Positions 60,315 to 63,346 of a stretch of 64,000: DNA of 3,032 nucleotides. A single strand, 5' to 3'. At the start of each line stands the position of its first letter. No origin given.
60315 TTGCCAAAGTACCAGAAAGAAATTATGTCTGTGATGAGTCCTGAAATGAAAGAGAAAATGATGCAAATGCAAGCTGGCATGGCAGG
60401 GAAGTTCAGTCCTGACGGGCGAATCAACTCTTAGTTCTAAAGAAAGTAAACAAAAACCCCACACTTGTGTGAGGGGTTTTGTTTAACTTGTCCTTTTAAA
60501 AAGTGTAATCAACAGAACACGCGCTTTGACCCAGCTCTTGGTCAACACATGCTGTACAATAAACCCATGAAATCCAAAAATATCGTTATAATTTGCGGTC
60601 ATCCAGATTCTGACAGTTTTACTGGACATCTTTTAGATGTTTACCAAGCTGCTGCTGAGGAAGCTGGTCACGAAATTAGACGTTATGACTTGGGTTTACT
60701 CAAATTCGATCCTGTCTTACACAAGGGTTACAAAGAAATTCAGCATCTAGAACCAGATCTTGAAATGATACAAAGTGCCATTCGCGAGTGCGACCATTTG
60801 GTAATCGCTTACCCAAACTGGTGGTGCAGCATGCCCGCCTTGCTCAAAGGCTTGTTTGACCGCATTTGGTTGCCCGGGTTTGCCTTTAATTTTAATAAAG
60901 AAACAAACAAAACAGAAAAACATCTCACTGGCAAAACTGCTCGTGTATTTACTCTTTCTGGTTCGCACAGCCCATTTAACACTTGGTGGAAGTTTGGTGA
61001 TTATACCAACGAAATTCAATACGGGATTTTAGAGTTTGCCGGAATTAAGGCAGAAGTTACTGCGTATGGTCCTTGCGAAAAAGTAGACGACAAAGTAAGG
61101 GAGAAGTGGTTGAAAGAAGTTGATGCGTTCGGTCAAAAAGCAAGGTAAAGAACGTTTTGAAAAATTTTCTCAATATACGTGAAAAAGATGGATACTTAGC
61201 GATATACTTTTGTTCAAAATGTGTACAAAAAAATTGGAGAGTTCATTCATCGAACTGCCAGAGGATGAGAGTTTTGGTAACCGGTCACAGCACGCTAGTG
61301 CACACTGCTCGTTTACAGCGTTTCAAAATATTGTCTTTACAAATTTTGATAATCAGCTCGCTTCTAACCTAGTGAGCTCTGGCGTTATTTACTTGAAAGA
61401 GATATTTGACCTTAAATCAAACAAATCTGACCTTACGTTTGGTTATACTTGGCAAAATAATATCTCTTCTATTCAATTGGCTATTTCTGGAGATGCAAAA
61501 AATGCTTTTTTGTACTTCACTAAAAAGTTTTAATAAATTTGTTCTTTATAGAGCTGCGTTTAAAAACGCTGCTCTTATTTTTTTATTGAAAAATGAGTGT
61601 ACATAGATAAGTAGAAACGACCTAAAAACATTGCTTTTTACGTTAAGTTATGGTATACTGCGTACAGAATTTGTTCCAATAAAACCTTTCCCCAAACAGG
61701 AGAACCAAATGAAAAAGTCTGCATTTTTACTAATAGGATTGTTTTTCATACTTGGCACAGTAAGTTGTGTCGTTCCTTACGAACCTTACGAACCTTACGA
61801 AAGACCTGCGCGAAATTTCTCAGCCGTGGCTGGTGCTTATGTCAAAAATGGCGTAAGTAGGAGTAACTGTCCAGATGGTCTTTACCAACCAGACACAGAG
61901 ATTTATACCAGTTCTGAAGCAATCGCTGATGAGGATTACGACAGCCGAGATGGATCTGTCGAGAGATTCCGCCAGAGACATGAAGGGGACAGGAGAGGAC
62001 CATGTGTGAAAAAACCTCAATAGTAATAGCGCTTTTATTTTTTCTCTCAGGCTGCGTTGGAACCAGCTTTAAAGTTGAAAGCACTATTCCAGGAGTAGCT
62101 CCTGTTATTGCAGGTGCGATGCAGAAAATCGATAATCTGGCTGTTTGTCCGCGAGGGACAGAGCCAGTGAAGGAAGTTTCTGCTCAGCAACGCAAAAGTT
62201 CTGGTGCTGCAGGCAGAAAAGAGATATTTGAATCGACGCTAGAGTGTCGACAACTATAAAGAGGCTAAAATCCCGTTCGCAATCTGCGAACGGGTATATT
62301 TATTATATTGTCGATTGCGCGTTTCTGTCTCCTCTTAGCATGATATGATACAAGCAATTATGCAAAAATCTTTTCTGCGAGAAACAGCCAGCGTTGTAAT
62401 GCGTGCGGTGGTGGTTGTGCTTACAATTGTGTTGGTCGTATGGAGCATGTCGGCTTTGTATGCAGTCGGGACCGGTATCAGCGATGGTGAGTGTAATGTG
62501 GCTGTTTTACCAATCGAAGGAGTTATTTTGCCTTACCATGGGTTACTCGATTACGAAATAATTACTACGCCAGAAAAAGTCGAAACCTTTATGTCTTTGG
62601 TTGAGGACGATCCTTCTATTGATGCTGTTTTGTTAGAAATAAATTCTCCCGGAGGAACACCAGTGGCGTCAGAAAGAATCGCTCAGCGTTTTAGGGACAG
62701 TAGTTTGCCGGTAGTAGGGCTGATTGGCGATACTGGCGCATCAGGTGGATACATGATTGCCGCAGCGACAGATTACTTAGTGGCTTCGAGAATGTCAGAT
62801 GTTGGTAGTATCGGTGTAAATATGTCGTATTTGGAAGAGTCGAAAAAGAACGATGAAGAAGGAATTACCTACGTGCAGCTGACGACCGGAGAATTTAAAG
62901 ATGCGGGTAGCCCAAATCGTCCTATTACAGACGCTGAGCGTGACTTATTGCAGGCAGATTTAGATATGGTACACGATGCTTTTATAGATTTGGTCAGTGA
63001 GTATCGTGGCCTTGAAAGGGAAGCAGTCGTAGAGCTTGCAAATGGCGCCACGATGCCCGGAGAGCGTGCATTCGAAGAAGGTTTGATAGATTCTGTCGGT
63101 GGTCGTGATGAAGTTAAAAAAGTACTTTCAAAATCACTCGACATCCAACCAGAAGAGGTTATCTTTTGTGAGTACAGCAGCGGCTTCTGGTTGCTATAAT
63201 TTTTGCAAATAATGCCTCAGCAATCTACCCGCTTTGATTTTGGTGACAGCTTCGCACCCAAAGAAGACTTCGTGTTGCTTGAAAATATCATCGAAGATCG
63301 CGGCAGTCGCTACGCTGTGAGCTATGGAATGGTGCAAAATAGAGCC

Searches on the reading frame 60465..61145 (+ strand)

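Call 51: search_protein_families(library=pfam, proteins=[window:60465-61145:+], max_evalue=0.001)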
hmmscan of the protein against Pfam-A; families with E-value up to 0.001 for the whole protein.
window:60465-61145:+ (227 aa): 2 families
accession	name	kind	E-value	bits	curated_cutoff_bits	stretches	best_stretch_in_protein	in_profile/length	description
PF02525.22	Flavodoxin_2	-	1.9e-32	113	27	1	38-196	1-169/198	Flavodoxin-like fold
PF03358.20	FMN_red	-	8.8e-18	64.8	24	1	39-168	2-118/152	NADPH-dependent FMN reductase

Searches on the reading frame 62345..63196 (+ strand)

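Call 51: search_protein_families(library=pfam, proteins=[window:62345-63196:+], max_evalue=0.001)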
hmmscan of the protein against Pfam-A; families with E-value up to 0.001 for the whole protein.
window:62345-63196:+ (284 aa): 3 families
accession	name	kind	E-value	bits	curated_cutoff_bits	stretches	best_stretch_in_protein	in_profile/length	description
PF01343.23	Peptidase_S49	-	3.6e-35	121.6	24.9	1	116-266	2-152/154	Peptidase family S49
PF25145.1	NfeD1b_N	-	2.5e-07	30.9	40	1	91-158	30-97/189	NfeD1b, N-terminal domain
PF01972.22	SDH_protease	-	0.00026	20.5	31.3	1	76-155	78-154/286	ClpP-like SDH-type serine proteinase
